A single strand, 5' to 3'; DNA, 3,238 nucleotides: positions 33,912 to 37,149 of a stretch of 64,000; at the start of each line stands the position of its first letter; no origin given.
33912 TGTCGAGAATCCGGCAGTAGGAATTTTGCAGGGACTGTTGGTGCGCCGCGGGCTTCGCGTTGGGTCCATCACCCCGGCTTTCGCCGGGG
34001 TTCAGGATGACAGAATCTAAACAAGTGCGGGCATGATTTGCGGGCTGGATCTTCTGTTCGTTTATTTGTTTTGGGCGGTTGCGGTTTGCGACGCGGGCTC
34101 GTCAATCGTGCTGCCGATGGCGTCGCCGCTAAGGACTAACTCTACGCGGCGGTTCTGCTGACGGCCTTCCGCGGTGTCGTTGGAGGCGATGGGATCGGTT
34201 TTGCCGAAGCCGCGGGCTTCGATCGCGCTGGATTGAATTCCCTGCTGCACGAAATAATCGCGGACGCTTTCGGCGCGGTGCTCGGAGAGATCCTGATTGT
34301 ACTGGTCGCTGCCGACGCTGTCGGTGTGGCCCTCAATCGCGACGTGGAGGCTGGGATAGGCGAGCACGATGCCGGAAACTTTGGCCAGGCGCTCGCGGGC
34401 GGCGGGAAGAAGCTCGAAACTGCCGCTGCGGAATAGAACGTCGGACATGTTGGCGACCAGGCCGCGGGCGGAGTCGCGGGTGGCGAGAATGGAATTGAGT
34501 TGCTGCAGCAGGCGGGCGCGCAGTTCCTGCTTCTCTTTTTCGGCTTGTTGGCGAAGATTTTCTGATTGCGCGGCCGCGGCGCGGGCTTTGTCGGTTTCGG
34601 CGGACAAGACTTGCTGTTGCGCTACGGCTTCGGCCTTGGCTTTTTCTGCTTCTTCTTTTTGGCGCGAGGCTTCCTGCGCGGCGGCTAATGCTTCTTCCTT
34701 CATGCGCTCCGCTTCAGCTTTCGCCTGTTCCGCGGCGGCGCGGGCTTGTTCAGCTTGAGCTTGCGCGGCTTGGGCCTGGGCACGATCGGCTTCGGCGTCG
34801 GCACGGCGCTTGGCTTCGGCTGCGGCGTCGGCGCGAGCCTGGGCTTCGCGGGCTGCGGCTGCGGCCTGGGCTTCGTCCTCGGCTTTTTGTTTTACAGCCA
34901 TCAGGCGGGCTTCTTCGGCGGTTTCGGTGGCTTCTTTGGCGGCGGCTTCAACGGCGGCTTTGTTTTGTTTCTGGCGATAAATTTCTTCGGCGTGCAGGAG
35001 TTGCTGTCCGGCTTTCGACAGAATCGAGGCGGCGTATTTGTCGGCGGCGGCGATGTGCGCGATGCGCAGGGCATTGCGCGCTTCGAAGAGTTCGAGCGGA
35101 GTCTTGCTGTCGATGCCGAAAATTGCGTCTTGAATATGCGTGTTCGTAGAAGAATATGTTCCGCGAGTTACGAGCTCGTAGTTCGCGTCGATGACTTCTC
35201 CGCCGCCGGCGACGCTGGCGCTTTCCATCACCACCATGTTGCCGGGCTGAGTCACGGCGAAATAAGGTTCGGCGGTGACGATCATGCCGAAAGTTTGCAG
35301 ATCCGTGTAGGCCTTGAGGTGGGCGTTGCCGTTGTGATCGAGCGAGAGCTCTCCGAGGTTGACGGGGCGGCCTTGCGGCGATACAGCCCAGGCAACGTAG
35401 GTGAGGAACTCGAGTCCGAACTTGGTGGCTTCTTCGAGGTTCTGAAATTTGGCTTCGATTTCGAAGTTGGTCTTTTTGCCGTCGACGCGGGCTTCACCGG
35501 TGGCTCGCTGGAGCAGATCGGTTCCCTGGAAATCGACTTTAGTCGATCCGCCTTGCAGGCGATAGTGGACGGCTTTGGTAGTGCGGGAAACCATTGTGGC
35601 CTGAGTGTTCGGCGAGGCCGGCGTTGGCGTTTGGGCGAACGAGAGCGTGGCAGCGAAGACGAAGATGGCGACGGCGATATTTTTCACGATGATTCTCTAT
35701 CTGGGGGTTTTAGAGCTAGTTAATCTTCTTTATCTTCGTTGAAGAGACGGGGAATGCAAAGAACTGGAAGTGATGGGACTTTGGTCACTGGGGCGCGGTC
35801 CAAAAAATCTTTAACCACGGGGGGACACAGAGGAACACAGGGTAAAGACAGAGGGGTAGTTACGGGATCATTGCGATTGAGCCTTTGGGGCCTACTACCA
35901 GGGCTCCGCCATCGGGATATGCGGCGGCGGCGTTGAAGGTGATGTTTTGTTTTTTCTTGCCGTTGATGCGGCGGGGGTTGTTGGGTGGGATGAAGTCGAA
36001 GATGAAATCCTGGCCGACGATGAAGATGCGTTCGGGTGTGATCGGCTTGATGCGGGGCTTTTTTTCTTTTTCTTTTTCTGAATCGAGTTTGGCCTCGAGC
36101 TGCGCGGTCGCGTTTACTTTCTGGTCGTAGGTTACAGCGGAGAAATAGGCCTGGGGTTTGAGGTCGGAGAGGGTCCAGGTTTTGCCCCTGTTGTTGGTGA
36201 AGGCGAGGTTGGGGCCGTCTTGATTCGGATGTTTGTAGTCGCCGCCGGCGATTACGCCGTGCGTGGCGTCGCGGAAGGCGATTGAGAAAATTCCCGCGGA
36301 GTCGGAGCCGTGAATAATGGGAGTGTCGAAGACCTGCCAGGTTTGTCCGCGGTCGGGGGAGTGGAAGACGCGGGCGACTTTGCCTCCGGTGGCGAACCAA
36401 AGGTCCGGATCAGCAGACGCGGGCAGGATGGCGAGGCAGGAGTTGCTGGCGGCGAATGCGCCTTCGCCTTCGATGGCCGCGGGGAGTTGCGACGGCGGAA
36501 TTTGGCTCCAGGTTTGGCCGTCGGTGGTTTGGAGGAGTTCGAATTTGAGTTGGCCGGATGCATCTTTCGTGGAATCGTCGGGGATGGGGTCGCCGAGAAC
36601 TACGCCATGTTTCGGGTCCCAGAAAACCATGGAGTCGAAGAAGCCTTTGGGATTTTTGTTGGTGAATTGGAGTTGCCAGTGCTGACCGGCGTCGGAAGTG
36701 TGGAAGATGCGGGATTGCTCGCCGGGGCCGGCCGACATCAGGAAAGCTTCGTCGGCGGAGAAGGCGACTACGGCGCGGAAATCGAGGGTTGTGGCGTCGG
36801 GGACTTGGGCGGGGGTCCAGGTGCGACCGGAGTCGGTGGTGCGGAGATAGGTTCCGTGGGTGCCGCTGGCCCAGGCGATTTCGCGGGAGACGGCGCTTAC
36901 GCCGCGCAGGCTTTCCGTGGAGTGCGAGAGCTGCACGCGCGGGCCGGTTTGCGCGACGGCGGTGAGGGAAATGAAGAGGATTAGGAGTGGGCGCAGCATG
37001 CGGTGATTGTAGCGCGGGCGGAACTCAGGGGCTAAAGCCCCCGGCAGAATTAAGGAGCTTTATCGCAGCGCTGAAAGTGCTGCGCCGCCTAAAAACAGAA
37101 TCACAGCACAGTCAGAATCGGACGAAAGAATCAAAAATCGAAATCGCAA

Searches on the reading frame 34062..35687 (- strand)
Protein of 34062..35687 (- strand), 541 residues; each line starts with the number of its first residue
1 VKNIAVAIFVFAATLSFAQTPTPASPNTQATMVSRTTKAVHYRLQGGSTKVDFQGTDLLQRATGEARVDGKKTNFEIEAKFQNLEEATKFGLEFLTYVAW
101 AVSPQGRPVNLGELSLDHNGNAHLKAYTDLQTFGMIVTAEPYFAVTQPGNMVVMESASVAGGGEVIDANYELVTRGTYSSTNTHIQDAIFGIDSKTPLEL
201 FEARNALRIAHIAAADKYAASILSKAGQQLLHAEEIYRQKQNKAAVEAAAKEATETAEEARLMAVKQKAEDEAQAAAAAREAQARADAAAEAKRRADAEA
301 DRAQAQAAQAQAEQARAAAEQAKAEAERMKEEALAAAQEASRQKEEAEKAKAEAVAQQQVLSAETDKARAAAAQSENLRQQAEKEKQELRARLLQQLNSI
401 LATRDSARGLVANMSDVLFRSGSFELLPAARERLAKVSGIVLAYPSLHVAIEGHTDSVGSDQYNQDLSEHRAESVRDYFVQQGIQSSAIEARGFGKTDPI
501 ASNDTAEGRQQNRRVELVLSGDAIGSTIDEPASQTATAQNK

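Call 88: search_protein_families(library=pfam, proteins=[window:34062-35687:-])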
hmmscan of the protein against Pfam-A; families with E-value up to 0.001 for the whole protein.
window:34062-35687:- (541 aa): 2 families
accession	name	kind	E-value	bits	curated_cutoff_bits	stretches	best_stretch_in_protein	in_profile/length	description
PF00691.25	OmpA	-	9.4e-24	84.1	27.2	1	418-513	1-98/98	OmpA family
PF05359.17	DUF748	-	0.00085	17.9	50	1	407-457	871-921/1037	Domain of Unknown Function (DUF748)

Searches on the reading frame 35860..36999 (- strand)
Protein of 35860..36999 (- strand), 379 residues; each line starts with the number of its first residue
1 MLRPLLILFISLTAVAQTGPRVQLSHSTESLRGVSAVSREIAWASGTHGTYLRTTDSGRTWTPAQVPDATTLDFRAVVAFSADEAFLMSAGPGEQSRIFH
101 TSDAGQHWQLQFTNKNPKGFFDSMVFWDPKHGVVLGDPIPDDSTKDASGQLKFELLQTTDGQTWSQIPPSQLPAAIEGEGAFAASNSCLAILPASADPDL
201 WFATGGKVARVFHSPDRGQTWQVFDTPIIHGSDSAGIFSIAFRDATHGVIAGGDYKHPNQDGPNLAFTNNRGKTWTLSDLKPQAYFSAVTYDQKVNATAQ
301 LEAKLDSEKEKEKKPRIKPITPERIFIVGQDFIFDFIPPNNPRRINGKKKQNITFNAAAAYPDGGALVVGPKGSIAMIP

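Call 88: search_protein_families(library=pfam, proteins=[window:35860-36999:-])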
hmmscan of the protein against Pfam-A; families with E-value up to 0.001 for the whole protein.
window:35860-36999:- (379 aa): 3 families
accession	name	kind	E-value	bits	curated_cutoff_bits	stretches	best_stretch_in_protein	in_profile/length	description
PF14870.12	PSII_BNR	-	1.9e-10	40.9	27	0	34-88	239-293/303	Photosynthesis system II assembly factor YCF48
PF15902.12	Sortilin-Vps10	-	2.1e-10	40.4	33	2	51-133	3-82/446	Sortilin, neurotensin receptor 3,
PF02012.26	BNR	-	3.9e-06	26.5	27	0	267-276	2-11/12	BNR/Asp-box repeat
